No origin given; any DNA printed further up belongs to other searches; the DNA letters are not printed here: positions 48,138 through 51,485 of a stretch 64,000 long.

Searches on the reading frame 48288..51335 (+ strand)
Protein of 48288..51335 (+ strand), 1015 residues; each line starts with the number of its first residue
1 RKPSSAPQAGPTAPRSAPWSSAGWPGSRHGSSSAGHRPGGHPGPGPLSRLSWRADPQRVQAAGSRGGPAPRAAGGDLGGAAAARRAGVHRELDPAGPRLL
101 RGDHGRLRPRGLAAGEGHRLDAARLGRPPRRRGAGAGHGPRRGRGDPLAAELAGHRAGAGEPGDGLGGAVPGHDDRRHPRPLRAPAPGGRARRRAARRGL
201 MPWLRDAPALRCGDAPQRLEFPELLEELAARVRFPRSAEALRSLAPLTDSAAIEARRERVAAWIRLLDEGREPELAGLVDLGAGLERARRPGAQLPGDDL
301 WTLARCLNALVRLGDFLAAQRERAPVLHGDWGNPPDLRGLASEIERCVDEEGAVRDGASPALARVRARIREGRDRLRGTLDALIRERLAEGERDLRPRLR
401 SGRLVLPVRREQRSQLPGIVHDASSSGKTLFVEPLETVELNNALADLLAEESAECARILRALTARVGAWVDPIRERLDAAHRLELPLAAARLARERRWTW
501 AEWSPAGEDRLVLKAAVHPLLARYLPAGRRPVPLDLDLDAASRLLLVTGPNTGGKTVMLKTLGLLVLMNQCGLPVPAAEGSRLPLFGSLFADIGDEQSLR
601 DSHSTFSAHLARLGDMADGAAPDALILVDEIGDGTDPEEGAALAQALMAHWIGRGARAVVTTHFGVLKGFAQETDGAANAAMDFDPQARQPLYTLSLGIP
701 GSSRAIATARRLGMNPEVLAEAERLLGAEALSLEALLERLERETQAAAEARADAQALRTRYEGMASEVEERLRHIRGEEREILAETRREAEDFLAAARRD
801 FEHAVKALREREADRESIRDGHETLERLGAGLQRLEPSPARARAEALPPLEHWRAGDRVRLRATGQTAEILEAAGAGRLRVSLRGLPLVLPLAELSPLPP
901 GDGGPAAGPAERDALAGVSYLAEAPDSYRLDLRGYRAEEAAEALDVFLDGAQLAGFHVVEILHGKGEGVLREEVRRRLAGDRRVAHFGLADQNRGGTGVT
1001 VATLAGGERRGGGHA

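Call 95: search_protein_families(library=pfam, proteins=[window:48288-51335:+], max_evalue=1)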
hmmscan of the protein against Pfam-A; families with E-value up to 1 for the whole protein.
window:48288-51335:+ (1015 aa): 6 families
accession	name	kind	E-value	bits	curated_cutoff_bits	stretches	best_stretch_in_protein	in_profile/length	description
PF00488.27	MutS_V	-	2.2e-26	93.4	30.2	1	546-725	2-183/188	MutS domain V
PF01713.27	Smr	-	1.1e-21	77.1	25.7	1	930-1004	1-76/77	Smr domain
PF20297.4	MSSS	-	2.8e-05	24.1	26.8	1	855-895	1-42/42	MutS2 and Smr-associated SH3 domain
PF05192.23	MutS_III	-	0.023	15.5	34.1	1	245-478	43-182/194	MutS domain III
PF13401.12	AAA_22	-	0.05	14.4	27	1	543-631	6-93/130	AAA domain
PF06595.17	BDV_P24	-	0.091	13.1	27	1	712-787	50-123/202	Borna disease virus P24 protein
